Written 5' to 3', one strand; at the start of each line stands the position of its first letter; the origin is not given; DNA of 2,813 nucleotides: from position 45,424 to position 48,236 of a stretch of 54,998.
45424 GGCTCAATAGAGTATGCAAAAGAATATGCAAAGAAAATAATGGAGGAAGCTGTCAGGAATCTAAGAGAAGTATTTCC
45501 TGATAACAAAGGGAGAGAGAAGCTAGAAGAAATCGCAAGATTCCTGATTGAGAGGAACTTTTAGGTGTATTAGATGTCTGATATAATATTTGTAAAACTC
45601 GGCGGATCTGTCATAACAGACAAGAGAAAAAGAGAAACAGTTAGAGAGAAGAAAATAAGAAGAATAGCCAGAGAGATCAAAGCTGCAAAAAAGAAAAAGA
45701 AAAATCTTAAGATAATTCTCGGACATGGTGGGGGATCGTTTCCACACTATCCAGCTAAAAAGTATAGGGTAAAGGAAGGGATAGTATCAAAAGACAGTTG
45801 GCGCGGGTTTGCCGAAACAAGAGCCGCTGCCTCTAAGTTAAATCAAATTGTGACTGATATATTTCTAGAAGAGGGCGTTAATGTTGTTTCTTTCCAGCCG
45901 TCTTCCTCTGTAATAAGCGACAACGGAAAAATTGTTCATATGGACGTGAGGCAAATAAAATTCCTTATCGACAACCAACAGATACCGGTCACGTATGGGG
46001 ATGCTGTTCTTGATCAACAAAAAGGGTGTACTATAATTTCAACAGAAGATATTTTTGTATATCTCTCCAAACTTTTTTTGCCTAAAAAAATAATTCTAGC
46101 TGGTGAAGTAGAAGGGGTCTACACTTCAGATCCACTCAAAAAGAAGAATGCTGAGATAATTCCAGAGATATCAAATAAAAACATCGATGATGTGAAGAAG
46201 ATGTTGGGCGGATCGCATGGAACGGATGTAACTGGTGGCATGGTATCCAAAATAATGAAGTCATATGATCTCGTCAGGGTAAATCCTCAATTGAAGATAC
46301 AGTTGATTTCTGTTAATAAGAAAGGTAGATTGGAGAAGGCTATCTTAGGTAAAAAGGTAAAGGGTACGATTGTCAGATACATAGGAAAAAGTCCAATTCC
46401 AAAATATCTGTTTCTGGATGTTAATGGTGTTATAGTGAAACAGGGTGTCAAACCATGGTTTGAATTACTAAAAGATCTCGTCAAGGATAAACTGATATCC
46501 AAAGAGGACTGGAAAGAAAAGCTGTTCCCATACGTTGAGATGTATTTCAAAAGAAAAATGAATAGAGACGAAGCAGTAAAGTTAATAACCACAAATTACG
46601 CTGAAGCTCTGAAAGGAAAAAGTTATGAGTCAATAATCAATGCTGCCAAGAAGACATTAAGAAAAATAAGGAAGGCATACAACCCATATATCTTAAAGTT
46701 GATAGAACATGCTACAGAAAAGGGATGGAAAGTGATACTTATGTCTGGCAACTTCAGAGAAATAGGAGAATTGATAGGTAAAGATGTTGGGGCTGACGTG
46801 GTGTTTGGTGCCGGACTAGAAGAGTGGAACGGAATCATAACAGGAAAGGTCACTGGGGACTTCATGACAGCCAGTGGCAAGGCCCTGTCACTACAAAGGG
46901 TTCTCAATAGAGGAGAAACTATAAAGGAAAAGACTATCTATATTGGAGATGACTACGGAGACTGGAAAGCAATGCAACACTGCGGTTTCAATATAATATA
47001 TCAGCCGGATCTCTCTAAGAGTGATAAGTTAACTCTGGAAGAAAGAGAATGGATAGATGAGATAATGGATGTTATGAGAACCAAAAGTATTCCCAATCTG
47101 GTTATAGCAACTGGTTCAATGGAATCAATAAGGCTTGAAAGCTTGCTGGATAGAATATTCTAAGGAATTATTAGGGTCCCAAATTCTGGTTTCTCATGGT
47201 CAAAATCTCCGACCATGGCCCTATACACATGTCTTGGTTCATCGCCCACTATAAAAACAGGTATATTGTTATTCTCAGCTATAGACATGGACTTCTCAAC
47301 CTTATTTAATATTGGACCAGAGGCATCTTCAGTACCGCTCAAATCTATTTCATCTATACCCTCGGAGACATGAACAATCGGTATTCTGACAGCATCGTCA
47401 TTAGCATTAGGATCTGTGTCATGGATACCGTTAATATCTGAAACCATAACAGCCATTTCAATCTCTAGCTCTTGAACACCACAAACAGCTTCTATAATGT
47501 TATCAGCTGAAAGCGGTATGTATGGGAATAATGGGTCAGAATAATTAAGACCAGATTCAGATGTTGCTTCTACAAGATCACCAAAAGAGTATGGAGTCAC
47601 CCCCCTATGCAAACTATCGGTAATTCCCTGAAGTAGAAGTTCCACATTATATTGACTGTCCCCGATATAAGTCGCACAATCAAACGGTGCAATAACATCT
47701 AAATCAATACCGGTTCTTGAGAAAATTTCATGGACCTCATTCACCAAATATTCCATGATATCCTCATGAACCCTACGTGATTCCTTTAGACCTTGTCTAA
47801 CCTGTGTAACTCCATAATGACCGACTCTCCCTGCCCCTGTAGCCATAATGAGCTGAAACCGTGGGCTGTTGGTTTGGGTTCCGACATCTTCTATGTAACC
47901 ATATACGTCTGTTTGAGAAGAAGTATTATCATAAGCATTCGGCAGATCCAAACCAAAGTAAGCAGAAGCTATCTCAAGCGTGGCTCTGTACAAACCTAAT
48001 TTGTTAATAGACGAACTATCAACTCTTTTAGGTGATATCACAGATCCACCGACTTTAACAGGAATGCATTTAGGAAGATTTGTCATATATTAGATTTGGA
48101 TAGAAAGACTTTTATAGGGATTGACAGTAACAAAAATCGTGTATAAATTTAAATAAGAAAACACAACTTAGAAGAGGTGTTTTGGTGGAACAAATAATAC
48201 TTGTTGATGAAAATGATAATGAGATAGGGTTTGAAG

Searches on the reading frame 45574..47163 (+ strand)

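Call 101: search_protein_families(library=pfam, proteins=[window:45574-47163:+], max_evalue=0.00001)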
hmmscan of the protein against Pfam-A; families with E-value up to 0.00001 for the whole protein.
window:45574-47163:+ (529 aa): 3 families
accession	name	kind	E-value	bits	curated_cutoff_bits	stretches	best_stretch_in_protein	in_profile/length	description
PF00696.33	AA_kinase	-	1.8e-40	139.6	24.9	1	4-236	2-225/234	Amino acid kinase family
PF12710.13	HAD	-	1.6e-14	55.2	27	1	326-467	45-188/189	haloacid dehalogenase-like hydrolase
PF00702.32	Hydrolase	-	9.2e-06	26.6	26.4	0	278-471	3-191/191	haloacid dehalogenase-like hydrolase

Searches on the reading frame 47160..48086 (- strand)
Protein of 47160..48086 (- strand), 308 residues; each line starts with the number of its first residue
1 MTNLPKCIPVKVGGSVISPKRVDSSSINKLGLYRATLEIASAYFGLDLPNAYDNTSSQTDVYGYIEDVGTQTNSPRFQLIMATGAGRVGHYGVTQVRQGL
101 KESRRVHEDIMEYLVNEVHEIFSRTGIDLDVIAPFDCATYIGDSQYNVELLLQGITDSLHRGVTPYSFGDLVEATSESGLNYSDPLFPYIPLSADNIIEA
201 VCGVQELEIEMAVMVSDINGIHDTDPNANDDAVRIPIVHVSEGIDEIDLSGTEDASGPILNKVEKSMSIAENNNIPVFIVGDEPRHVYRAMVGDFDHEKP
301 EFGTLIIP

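Call 101: search_protein_families(library=pfam, proteins=[window:47160-48086:-], max_evalue=0.00001)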
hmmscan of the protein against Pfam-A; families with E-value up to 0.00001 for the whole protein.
window:47160-48086:- (308 aa): 1 family
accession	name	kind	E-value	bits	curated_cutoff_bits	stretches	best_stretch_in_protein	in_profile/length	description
PF00696.33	AA_kinase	-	1.2e-12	48.5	24.9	1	120-280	91-233/234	Amino acid kinase family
